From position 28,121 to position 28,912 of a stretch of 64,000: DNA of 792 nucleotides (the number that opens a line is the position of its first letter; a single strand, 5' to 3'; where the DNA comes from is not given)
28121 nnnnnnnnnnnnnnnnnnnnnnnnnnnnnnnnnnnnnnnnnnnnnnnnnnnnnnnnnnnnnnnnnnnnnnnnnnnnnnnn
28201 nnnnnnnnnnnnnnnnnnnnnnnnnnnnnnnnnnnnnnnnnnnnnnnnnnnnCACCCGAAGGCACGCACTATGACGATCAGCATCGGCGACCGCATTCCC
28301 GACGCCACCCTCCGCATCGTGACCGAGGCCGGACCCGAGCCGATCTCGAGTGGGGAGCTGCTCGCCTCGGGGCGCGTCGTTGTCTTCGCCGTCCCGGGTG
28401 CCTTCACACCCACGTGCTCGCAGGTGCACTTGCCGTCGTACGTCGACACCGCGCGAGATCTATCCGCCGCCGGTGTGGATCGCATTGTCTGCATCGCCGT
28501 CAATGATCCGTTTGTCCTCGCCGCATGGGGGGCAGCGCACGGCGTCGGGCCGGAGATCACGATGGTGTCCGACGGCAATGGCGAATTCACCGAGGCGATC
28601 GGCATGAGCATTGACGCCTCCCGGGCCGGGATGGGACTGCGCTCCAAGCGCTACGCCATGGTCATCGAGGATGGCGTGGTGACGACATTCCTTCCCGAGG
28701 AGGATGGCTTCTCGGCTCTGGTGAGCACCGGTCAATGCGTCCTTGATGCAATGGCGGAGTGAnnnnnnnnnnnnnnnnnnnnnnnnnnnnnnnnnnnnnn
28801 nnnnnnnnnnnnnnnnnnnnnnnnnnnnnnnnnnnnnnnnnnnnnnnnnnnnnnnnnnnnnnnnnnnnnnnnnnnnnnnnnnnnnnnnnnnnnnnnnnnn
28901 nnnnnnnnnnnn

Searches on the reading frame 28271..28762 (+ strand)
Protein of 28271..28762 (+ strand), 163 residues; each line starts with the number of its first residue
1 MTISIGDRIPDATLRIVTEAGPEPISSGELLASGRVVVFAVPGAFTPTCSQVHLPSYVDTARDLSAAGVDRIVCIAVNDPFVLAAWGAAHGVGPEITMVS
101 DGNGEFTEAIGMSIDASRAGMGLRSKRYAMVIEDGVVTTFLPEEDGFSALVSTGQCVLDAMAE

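Call 36: search_protein_families(library=pfam, proteins=[window:28271-28762:+], max_evalue=0.0001)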
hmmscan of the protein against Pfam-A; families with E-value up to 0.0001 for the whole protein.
window:28271-28762:+ (163 aa): 2 families
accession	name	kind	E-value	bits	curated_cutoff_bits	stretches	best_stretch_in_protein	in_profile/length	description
PF08534.16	Redoxin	-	3.8e-32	111.6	26.6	1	6-139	3-130/148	Redoxin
PF00578.27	AhpC-TSA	-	5.4e-11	43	26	1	5-137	1-121/124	AhpC/TSA family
